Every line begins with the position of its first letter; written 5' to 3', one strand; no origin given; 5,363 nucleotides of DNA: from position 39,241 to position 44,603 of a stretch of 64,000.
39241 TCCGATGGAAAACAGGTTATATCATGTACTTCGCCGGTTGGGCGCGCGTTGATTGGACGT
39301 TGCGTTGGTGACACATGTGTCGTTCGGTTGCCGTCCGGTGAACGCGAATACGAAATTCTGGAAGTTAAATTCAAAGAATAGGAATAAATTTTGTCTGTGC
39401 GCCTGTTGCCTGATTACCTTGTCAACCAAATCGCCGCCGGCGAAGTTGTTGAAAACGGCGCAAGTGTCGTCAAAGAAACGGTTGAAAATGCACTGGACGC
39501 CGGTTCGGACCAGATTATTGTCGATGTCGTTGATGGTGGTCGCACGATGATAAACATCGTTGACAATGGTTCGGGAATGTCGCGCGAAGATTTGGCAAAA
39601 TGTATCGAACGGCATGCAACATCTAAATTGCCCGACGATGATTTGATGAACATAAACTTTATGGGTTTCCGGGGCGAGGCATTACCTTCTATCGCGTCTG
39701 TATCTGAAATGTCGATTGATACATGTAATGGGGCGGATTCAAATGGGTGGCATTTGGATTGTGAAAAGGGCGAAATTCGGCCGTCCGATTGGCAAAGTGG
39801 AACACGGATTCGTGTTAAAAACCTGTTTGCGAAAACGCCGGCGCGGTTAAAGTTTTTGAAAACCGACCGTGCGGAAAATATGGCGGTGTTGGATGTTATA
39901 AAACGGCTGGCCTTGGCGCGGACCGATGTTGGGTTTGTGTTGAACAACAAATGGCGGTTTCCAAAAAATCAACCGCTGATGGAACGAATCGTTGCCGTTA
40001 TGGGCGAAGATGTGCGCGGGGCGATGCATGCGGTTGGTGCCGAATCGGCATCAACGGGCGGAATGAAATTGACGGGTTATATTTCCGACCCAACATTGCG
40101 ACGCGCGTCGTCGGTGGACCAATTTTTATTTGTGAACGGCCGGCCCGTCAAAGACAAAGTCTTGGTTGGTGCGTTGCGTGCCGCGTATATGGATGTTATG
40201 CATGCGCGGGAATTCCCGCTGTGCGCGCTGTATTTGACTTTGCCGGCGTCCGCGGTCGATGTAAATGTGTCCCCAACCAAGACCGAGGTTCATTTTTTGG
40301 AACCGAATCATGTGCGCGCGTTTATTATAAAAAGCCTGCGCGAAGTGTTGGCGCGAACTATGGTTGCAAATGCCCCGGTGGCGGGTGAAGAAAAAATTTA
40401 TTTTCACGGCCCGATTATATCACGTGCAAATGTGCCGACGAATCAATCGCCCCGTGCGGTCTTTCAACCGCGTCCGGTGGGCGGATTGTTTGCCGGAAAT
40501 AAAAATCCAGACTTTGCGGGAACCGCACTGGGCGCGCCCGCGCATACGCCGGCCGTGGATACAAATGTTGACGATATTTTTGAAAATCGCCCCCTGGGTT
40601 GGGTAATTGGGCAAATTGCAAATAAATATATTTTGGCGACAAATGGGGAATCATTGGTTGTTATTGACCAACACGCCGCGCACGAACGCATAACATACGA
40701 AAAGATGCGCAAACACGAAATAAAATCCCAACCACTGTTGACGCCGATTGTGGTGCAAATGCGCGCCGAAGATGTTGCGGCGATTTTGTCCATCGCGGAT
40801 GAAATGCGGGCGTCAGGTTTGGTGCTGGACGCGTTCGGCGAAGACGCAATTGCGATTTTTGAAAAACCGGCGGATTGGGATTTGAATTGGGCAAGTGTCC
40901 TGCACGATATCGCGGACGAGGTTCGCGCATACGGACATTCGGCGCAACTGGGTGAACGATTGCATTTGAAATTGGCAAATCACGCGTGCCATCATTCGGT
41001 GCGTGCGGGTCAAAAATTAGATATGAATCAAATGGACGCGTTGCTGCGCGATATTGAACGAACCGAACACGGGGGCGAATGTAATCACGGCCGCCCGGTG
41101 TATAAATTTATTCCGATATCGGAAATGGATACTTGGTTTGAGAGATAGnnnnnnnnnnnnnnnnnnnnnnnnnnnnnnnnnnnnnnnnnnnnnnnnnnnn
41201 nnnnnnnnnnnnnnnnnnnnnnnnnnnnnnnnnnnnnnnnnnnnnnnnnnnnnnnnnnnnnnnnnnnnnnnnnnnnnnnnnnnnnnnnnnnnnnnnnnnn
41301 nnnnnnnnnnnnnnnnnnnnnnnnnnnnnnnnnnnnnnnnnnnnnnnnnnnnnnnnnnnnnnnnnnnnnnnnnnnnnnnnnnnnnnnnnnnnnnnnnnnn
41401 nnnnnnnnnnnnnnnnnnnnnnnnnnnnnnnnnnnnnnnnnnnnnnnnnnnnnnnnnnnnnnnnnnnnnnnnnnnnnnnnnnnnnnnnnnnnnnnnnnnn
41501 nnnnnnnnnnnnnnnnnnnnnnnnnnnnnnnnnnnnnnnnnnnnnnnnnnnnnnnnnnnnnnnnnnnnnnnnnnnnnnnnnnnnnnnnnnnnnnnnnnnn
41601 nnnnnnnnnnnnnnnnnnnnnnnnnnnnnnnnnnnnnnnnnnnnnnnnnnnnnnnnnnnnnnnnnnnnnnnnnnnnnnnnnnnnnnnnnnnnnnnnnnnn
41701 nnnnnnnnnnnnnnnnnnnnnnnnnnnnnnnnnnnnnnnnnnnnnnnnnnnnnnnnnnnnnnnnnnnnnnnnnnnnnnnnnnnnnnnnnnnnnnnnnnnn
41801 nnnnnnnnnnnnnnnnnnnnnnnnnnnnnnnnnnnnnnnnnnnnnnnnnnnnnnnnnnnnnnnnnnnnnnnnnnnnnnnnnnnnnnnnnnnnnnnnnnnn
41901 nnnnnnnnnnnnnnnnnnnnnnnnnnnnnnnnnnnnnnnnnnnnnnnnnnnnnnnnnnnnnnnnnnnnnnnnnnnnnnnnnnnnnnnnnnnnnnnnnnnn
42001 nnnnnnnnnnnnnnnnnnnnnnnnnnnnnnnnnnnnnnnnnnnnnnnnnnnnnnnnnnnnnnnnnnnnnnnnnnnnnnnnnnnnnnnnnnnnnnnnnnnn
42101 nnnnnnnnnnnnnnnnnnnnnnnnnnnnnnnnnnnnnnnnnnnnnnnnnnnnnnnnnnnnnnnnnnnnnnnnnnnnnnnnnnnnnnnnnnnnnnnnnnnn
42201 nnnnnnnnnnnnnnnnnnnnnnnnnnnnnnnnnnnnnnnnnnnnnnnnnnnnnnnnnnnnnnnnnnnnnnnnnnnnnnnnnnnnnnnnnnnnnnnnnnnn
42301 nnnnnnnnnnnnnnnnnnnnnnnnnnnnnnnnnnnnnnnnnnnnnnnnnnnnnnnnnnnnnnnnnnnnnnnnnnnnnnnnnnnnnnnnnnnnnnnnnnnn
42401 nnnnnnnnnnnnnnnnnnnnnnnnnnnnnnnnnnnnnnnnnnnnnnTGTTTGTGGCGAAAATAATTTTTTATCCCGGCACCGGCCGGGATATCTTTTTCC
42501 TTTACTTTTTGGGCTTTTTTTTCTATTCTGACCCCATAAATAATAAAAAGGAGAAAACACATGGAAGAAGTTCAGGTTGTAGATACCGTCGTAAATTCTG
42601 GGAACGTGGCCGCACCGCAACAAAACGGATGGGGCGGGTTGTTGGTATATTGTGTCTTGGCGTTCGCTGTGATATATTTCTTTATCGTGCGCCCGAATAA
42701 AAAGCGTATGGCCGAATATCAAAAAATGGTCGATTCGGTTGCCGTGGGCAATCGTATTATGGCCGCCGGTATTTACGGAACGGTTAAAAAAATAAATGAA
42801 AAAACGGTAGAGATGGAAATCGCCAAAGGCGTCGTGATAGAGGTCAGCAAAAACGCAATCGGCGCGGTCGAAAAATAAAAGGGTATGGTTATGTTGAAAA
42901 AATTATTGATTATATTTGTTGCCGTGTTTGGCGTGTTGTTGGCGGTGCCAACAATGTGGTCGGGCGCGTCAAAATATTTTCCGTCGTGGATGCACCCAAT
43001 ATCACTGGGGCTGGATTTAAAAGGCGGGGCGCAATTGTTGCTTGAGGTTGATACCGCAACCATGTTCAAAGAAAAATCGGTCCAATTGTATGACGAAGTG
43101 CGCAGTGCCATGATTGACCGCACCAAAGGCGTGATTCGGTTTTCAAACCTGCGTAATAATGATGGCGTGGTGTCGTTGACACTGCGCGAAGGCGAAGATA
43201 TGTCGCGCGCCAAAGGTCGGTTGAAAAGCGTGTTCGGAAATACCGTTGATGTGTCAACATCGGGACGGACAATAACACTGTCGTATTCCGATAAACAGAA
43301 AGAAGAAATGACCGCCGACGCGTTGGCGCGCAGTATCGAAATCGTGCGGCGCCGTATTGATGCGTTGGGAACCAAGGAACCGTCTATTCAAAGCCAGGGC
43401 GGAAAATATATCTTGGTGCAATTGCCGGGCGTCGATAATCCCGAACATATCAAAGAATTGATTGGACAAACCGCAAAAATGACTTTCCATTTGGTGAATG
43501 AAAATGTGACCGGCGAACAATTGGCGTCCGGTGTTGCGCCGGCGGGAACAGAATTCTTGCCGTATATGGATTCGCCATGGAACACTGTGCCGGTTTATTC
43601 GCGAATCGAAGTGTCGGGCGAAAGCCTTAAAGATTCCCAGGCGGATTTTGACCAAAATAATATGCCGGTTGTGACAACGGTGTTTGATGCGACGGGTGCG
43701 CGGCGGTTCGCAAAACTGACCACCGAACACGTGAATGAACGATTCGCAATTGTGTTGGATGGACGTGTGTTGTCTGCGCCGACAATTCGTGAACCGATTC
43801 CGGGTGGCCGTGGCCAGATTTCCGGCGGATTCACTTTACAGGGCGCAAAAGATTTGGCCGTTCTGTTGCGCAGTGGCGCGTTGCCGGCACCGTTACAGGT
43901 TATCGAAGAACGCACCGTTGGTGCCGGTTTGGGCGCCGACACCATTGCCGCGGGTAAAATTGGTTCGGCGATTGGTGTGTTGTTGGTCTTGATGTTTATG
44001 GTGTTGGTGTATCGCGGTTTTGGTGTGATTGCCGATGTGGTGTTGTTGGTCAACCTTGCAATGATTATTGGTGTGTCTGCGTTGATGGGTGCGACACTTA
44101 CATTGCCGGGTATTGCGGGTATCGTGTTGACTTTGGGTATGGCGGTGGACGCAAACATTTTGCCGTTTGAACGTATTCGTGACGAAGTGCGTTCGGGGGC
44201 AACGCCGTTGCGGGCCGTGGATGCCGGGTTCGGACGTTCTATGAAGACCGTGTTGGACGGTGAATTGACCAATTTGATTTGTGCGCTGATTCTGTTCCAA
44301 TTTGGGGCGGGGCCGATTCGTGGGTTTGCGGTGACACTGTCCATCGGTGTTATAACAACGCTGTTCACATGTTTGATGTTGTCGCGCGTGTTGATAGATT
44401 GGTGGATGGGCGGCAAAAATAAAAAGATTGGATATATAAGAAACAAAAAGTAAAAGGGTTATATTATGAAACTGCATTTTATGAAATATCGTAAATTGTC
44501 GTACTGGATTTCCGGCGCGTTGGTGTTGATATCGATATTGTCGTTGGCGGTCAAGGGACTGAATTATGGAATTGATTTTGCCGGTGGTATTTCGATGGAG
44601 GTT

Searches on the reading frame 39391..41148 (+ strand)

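Call 92: search_protein_families(library=pfam, proteins=[window:39391-41148:+], max_evalue=0.00001)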
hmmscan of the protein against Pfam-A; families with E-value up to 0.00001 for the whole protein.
window:39391-41148:+ (585 aa): 3 families
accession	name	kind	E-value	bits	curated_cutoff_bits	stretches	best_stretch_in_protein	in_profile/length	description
PF08676.16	MutL_C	-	8.7e-32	110.2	25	1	406-543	1-142/142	MutL C terminal dimerisation domain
PF01119.25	DNA_mis_repair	-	8.9e-32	109.6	26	1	201-320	2-118/119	DNA mismatch repair protein, C-terminal domain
PF13589.12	HATPase_c_3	-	1.4e-08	35.3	25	1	25-81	5-63/137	Histidine kinase-, DNA gyrase B-, and HSP90-like ATPase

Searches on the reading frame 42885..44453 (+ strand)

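Call 92: search_protein_families(library=pfam, proteins=[window:42885-44453:+], max_evalue=0.00001)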
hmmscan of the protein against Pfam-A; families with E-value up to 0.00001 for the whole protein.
window:42885-44453:+ (522 aa): 3 families
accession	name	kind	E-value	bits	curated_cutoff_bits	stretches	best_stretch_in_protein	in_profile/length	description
PF22599.2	SecDF_P1_head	-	5.6e-37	126.6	27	1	230-335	8-114/114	SecDF, P1 head subdomain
PF21760.3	SecD_1st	-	4.1e-25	87.4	27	1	148-206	2-60/60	Protein translocase subunit SecDF, P1 domain, N-terminal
PF02355.23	SecD_SecF_C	-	3.3e-13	49.9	20.5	1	338-506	14-185/189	Protein export membrane protein SecD/SecF, C-terminal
